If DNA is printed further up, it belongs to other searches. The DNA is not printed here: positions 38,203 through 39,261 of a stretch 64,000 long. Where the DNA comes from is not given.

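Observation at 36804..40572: Five tandem, translationally coupled paralogs of an unrecognised secreted protein family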

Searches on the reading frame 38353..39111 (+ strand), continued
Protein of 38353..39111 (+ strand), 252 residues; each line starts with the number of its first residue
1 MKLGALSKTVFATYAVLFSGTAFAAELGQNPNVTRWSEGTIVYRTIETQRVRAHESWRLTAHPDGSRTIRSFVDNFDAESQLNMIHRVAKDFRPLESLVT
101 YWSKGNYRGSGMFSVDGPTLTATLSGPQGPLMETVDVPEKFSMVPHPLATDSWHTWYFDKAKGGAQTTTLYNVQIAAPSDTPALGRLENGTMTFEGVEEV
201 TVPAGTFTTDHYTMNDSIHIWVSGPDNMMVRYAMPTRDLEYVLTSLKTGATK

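Call 30: find_related_loci(query=A2, collection=genome_contigs, flank=10000)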
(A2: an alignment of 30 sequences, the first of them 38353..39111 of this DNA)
Query A2 (252 aa) in genome_contigs; peptide patterns used: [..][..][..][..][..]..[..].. (x = any residue, [..] = any of these).
145 stretches matched a pattern; 47 encode a relative of the query (tblastn E <= 1e-3); 47 distinct loci.
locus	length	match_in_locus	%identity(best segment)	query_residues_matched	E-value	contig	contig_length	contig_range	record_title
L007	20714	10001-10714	64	15-250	1e-106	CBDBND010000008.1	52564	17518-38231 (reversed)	MAG: Rhodospirillaceae bacterium isolate b55fd1ce-de5f-49db-9ad1-46d69e25669b genome assembly, contig: contig_8, whole g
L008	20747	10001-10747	63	1-249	4e-106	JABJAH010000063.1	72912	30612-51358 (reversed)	MAG: Rhodospirillaceae bacterium isolate SI073_bin184 k141_2936238, whole genome shotgun sequence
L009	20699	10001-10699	58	17-249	3e-94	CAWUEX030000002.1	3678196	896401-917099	MAG: Rhodospirillaceae bacterium isolate e7de1b1e-f61f-4465-b923-37e46d3445d0 genome assembly, contig: contig_2, whole g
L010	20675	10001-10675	48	28-252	5e-72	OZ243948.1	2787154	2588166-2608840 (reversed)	MAG: Alphaproteobacteria bacterium isolate 5964c9ee-5f0d-4f7f-9443-08f8201d4ec3 genome assembly, chromosome: 1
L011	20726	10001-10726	45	8-248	1e-71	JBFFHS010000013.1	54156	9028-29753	MAG: Gammaproteobacteria bacterium isolate Mix_mud16.2022.02.36 k141_1429101_length_54156_cov_14.4782, whole genome shot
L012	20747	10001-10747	43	6-249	2e-69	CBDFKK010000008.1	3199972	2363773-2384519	MAG: Alphaproteobacteria bacterium isolate fc1d1f23-e020-41d8-88bd-d2c94c2e3604 genome assembly, contig: contig_8, whole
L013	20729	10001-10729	44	8-250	2e-68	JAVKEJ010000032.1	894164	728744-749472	MAG: Rhodospirillaceae bacterium isolate E2-BRE-14 k141_8951, whole genome shotgun sequence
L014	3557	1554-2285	43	5-248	8e-66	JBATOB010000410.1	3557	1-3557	MAG: Chromatiaceae bacterium isolate MFD10518_ilm_asm_bin1 k127_27366, whole genome shotgun sequence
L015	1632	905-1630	41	6-248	1e-68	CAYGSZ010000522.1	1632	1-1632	MAG TPA_asm: uncultured Rhodobacterales bacterium isolate ERP117304_co2_92 genome assembly, contig: NODE_46286_length_16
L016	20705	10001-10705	45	10-245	4e-63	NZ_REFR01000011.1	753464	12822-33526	Eilatimonas milleporae strain DSM 25217 Ga0170459_103, whole genome shotgun sequence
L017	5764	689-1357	45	28-250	1e-62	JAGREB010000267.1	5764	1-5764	MAG: Rhodobacteraceae bacterium isolate HKST-UBA118 2011-04-20_1_(paired)_contig_201525, whole genome shotgun sequence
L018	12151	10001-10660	46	33-250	3e-62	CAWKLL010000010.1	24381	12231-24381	MAG: uncultured Gammaproteobacteria bacterium isolate MFD03551.bin.1.153 genome assembly, contig: contig_15661, whole ge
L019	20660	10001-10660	46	28-247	6e-62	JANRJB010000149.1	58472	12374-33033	MAG: Rhodospirillaceae bacterium isolate bins.12 k141_4726951, whole genome shotgun sequence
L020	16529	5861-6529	43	28-249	2e-61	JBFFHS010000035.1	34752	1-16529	MAG: Gammaproteobacteria bacterium isolate Mix_mud16.2022.02.36 k141_829740_length_34752_cov_14.9600, whole genome shotg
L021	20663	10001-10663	44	29-249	7e-65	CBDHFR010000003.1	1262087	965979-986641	MAG: Rhodospirillaceae bacterium isolate 78a68249-97fb-475d-9422-75db5b547fb3 genome assembly, contig: contig_3, whole g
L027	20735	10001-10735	42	1-249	3e-57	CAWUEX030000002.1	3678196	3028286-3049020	MAG: Rhodospirillaceae bacterium isolate e7de1b1e-f61f-4465-b923-37e46d3445d0 genome assembly, contig: contig_2, whole g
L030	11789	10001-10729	39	10-249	4e-53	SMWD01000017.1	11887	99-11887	MAG: Gammaproteobacteria bacterium isolate N075bin67 k141_348682, whole genome shotgun sequence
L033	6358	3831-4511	38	28-249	2e-50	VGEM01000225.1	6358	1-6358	MAG: Alphaproteobacteria bacterium isolate K_Offshore_80m_m2_101 K_Offshore_80m_m2_101_Ga0194132_10022327, whole genome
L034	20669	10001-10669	39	34-249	2e-47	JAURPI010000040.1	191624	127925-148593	MAG: Alphaproteobacteria bacterium isolate SFB_South_Co_2 k141_3542914, whole genome shotgun sequence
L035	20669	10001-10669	39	34-249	1e-45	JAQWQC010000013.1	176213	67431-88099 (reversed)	MAG: Rhodospirillaceae bacterium isolate cluster2_bin.243 k141_1663976, whole genome shotgun sequence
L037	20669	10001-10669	37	34-249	7e-45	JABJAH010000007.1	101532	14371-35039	MAG: Rhodospirillaceae bacterium isolate SI073_bin184 k141_635244, whole genome shotgun sequence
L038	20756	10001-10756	35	8-249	2e-44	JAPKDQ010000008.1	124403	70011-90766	MAG: Rhodospirillaceae bacterium isolate ANT-94 NODE_41_length_124403_cov_10.229525, whole genome shotgun sequence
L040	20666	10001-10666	40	28-250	3e-50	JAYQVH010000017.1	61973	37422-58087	MAG: Rhodospirillaceae bacterium isolate SD9011_COM_concoct_bins.tsv.007 NODE_199_length_61973_cov_11.195307, whole geno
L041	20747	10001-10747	33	8-249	7e-42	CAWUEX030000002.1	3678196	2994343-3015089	MAG: Rhodospirillaceae bacterium isolate e7de1b1e-f61f-4465-b923-37e46d3445d0 genome assembly, contig: contig_2, whole g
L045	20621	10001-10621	29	54-252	1e-20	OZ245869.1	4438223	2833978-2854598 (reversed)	MAG: Rhodospirillaceae bacterium isolate 854fa619-c004-408a-a656-9f0e241f57ae genome assembly, chromosome: 1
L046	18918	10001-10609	29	54-248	4e-20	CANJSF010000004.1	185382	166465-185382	MAG: Rhodospirillaceae bacterium isolate RH-23may17-353 genome assembly, contig: RH-23may17-C386, whole genome shotgun s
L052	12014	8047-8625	24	51-238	4e-13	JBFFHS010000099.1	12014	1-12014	MAG: Gammaproteobacteria bacterium isolate Mix_mud16.2022.02.36 k141_841587_length_12014_cov_11.9898, whole genome shotg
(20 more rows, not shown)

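Call 34: search_protein_families(library=pfam, proteins=[L007:2923-3855:+, L035:3397-5154:-, L040:1168-2688:-, L052:10057-11709:-, L030:9392-10612:-, L037:14846-17143:-, L045:13709-16306:-, L027:7402-8622:-, L034:6830-8140:+, L041:7201-8115:+], max_evalue=0.00001)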
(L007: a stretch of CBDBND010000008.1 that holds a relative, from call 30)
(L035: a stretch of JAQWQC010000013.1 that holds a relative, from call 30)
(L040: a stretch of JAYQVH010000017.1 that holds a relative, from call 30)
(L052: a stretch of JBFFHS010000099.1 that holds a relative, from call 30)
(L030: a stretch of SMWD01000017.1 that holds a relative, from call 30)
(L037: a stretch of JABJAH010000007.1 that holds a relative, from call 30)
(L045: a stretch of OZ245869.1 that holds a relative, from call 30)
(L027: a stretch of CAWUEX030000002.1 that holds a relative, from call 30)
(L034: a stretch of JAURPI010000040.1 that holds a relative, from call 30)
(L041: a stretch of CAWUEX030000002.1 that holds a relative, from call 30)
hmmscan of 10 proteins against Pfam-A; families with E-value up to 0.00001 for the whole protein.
L007:2923-3855:+ (310 aa): 1 family
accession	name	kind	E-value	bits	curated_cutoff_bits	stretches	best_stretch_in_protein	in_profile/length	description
PF08894.16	DUF1838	-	6.6e-24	85.4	25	1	63-286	2-217/232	Protein of unknown function (DUF1838)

L035:3397-5154:- (585 aa): 3 families
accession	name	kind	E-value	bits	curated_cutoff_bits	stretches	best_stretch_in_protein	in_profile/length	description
PF00561.26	Abhydrolase_1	-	6.9e-22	78.7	25.8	2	43-138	1-94/245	alpha/beta hydrolase fold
PF12697.13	Abhydrolase_6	-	2.8e-13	51.5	26.3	1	45-232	1-155/217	Alpha/beta hydrolase family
PF12146.15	Hydrolase_4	-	5.8e-06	26.2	27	0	68-140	31-103/239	Serine aminopeptidase, S33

L040:1168-2688:- (506 aa): 1 family
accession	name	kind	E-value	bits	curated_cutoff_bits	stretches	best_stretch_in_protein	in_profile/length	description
PF00171.27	Aldedh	-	2.7e-153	511.3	23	1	32-489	6-460/461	Aldehyde dehydrogenase family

L052:10057-11709:- (550 aa): 2 families
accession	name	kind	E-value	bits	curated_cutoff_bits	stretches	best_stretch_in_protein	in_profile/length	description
PF01565.28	FAD_binding_4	-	2.8e-25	89.1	26.4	1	75-207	1-138/139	FAD binding domain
PF02913.24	FAD-oxidase_C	-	7.7e-06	26.2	21.2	0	520-544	224-248/248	FAD linked oxidases, C-terminal domain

L030:9392-10612:- (406 aa): 0 families

L037:14846-17143:- (765 aa): 5 families
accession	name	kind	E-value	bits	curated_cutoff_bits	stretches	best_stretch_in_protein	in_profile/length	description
PF01979.26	Amidohydro_1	-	1.2e-25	90.9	25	2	398-497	236-344/345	Amidohydrolase family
PF13460.12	NAD_binding_10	-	2e-22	80.4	27.2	1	536-722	1-181/184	NAD(P)H-binding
PF07969.17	Amidohydro_3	-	9.4e-16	58.8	29.7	1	312-497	279-470/472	Amidohydrolase family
PF01370.27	Epimerase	-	5.5e-09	36.2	20.9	1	532-607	1-76/240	NAD dependent epimerase/dehydratase family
PF05368.20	NmrA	-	1.6e-06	28.4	27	1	531-679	4-142/298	NmrA-like family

L045:13709-16306:- (865 aa): 3 families
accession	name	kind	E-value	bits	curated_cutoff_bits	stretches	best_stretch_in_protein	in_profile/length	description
PF00593.30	TonB_dep_Rec_b-barrel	-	7.2e-40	138.6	27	1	407-827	43-435/436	TonB dependent receptor-like, beta-barrel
PF07715.20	Plug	-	1.5e-17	64.5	23.9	1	166-273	3-107/107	TonB-dependent Receptor Plug Domain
PF07660.19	STN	-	5.3e-06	26.6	28.4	0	70-107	2-40/52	Secretin and TonB N terminus short domain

L027:7402-8622:- (406 aa): 4 families
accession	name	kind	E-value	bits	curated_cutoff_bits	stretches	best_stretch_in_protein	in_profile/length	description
PF00106.31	adh_short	-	5.3e-35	121.1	26.6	1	172-360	2-186/195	short chain dehydrogenase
PF13561.12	adh_short_C2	-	2.7e-28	99.6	27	1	178-366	4-184/236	Enoyl-(Acyl carrier protein) reductase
PF01370.27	Epimerase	-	1.8e-07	31.3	20.9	1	173-348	1-167/240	NAD dependent epimerase/dehydratase family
PF08659.16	KR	-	2.6e-06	27.9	22.6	1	172-308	2-137/180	KR domain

L034:6830-8140:+ (436 aa): 2 families
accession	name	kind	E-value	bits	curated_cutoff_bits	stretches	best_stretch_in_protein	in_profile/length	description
PF01494.25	FAD_binding_3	-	2.9e-55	188.3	22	1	43-381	3-347/349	FAD binding domain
PF01266.30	DAO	-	1.5e-06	28.5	27.9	0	44-77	2-35/353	FAD dependent oxidoreductase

L041:7201-8115:+ (304 aa): 0 families

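Call 35: search_protein_families(library=pfam, proteins=[L007:12093-13745:+, L012:15583-18027:+, L037:5127-6005:-, L034:8106-8951:+, L046:6791-9784:+, L033:1739-3868:-, L038:6266-6823:+, L037:10694-11515:+], max_evalue=0.00001)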
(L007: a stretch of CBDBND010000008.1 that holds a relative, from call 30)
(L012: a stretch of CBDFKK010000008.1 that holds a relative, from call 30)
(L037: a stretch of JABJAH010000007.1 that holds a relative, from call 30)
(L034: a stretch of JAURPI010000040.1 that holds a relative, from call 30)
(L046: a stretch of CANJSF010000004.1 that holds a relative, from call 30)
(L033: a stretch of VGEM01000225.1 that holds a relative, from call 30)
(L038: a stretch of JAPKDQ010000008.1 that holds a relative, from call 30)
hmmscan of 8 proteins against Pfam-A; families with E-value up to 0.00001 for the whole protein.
L007:12093-13745:+ (550 aa): 1 family
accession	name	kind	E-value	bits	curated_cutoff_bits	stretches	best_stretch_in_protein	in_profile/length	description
PF00496.27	SBP_bac_5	-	1.1e-82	278.6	32.4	1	90-461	2-360/368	Bacterial extracellular solute-binding proteins, family 5 Middle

L012:15583-18027:+ (814 aa): 4 families
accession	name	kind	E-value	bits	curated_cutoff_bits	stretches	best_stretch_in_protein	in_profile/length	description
PF00005.33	ABC_tran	-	5.7e-66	221.7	25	2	571-725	2-137/137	ABC transporter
PF08352.17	oligo_HPY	-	2e-18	67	27.1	2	477-525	1-49/65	Oligopeptide/dipeptide transporter, C-terminal region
PF02463.25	SMC_N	-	8.2e-14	52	40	1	582-772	26-214/220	RecF/RecN/SMC N terminal domain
PF13304.12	AAA_21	-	9.3e-09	36.2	27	0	367-461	181-303/304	AAA domain, putative AbiEii toxin, Type IV TA system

L037:5127-6005:- (292 aa): 3 families
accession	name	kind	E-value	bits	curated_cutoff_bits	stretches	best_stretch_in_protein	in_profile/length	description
PF01614.24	IclR_C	-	5.9e-11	42.7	24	1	116-280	9-172/174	Bacterial transcriptional regulator IclR C-terminal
PF09339.16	HTH_IclR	-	1.1e-10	41.5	22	1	42-88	1-48/52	IclR helix-turn-helix domain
PF01978.25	TrmB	-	4.3e-07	30.1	25.6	1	55-91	19-55/68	Sugar-specific transcriptional regulator TrmB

L034:8106-8951:+ (281 aa): 1 family
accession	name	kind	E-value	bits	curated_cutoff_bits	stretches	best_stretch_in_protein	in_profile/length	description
PF17645.6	Amdase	-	8.7e-13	48.9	25.9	1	105-278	58-228/228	Arylmalonate decarboxylase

L046:6791-9784:+ (997 aa): 1 family
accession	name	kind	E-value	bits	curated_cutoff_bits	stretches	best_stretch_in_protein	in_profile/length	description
PF03797.25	Autotransporter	-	5.4e-35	121.8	26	1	732-975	2-253/255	Autotransporter beta-domain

L033:1739-3868:- (709 aa): 4 families
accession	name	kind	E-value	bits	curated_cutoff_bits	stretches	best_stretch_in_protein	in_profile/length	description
PF01593.30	Amino_oxidase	-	4.6e-51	174.9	19.8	1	272-706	1-443/443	Flavin containing amine oxidoreductase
PF13450.12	NAD_binding_8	-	1.8e-12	47.7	21.9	1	267-332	1-68/68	NAD(P)-binding Rossmann-like domain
PF00890.30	FAD_binding_2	-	2.8e-06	27.2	20.4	1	264-299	1-36/414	FAD binding domain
PF01266.30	DAO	-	9.9e-06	25.7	27.9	0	264-298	1-35/353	FAD dependent oxidoreductase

L038:6266-6823:+ (185 aa): 1 family
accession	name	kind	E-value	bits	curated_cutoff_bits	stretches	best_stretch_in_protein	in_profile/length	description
PF01613.24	Flavin_Reduct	-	1.9e-37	129.2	27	1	37-179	2-151/153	Flavin reductase like domain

L037:10694-11515:+ (273 aa): 1 family
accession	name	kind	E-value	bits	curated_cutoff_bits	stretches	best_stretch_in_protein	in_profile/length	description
PF07228.17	SpoIIE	-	1.9e-28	100.1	25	1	75-268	5-189/192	Stage II sporulation protein E (SpoIIE)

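Call 51: search_solved_structures(query=L007:2923-3855:+, max_evalue=1)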
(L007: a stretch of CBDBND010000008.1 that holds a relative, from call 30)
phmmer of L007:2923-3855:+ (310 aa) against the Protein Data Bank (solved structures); distinct sequences matched with E-value up to 1: 8.
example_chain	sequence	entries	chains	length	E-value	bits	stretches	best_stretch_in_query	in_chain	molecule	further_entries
7cr5_H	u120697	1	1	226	0.099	15.1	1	112-158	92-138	monoclonal antibody chain H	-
7x96_H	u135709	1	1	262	0.27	13.7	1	114-158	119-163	Ab847 heavy chain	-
9w6u_B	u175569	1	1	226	0.34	13.3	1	66-158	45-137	C1554-H-Fab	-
7lcn_H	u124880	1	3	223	0.42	13.1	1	66-158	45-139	DH1050.1 heavy chain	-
3o3x_A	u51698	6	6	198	0.6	12.6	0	121-154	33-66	gp41-5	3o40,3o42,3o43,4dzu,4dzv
8d48_H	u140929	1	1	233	0.6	12.5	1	111-158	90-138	sd1.040 Fab heavy chain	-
6ii4_E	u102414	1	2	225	0.66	12.4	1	119-158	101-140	Heavy chain of L4A-14 Fab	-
7ps6_C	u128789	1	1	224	0.8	12.1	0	109-158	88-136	Beta-44 Fab heavy chain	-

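Call 56: find_related_loci(query=A2, collection=metagenome_contigs, flank=7000)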
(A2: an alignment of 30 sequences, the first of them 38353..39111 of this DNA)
Query A2 (252 aa) in metagenome_contigs; peptide patterns used: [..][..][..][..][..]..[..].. (x = any residue, [..] = any of these).
224 stretches matched a pattern; 53 encode a relative of the query (tblastn E <= 1e-3); 53 distinct loci.
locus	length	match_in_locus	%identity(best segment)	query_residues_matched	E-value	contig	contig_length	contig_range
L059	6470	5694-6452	70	1-252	4e-123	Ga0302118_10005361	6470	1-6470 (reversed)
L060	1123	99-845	63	1-249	3e-116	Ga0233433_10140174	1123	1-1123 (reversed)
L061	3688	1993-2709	59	11-249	2e-98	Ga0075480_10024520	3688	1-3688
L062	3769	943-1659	59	11-249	3e-98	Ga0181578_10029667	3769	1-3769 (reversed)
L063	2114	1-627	67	41-249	1e-101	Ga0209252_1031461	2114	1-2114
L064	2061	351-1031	46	19-248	2e-74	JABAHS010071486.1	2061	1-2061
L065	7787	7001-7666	46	28-249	6e-69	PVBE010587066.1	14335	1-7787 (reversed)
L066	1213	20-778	43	7-249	1e-70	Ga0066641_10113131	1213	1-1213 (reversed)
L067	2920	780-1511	43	5-248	1e-66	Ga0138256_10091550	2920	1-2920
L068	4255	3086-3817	43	5-248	3e-66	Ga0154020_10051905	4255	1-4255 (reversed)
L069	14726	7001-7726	42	8-249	8e-63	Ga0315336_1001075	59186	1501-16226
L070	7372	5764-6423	43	28-247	6e-61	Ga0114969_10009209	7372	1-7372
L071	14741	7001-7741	40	8-247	7e-59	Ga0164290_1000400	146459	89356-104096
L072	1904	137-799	41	30-249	4e-60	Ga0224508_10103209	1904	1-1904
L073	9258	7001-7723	40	6-245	9e-58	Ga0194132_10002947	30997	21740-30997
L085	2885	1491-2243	37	8-249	2e-50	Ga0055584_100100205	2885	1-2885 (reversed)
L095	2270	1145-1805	33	35-247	7e-31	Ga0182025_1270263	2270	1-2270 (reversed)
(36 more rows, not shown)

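Call 59: search_protein_families(library=pfam, proteins=[L095:29-949:-, L065:97-1041:+, L085:494-1477:+, L041:7201-8115:+, L030:9392-10612:-], max_evalue=0.01)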
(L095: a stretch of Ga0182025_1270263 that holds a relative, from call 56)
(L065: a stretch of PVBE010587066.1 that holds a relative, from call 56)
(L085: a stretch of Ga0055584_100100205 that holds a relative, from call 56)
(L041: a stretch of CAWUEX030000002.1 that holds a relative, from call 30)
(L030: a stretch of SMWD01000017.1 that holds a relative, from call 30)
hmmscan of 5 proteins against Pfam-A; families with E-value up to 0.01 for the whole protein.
L095:29-949:- (306 aa): 1 family
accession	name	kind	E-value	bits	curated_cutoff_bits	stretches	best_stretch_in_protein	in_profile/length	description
PF01127.27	Sdh_cyt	-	1.7e-10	41.5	25.8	1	209-276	2-75/122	Succinate dehydrogenase/Fumarate reductase transmembrane subunit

L065:97-1041:+ (314 aa): 1 family
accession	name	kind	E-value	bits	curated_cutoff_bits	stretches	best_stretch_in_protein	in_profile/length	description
PF08894.16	DUF1838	-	1.8e-63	214.9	25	1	66-306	2-231/232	Protein of unknown function (DUF1838)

L085:494-1477:+ (327 aa): 0 families

L041:7201-8115:+ (304 aa): 0 families

L030:9392-10612:- (406 aa): 1 family
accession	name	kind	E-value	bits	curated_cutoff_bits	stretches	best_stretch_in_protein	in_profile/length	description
PF06823.17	DUF1236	-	0.0033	17.6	32.4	1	347-394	16-57/64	Protein of unknown function (DUF1236)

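Call 73: search_dna_similar(query=window:38353-39111:+, collection=plasmids, mode=protein, max_evalue=0.001, max_rows=15)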
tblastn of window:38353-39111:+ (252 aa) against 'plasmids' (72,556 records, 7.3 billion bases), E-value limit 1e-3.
Records with a match: 3; places in all: 4; records where one place covers at least 80% of the query: 0.
Best place of each record, by identity: <60% 3.
By first word of the organism name: Novosphingobium 3.
By predicted mobility (MOB-suite, as given by PLSDB): conjugative 2; non-mobilizable 1.
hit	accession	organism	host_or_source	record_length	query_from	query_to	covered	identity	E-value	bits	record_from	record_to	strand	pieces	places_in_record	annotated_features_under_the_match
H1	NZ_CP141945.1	Novosphingobium sp. RL4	Rheum palmatum L.,Single ...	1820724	35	223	75%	25.9%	6e-5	51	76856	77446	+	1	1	none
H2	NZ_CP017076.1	Novosphingobium resinovorum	single cell,soil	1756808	55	246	76%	25.4%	2e-6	56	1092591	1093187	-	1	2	none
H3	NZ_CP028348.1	Novosphingobium sp. THN1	cell culture,surface water of Lake Taihu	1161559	60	216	62%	25.6%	8e-6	54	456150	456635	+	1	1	record has no annotation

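Call 74: get_annotated_region(hit=H2, flank=8000)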
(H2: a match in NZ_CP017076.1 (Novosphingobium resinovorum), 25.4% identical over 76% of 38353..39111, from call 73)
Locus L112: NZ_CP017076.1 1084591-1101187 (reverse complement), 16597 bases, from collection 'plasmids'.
description: Novosphingobium resinovorum strain SA1 plasmid pSA1
organism: Novosphingobium resinovorum (NCBI taxid 158500)
taxonomy: Bacteria; Pseudomonadota; Alphaproteobacteria; Sphingomonadales; Sphingomonadaceae; Novosphingobium; Novosphingobium resinovorum
host: -; source: single cell,soil; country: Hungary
typing (MOB-suite, as given by PLSDB): conjugative; relaxase MOBP; mating-pair formation MPF_T
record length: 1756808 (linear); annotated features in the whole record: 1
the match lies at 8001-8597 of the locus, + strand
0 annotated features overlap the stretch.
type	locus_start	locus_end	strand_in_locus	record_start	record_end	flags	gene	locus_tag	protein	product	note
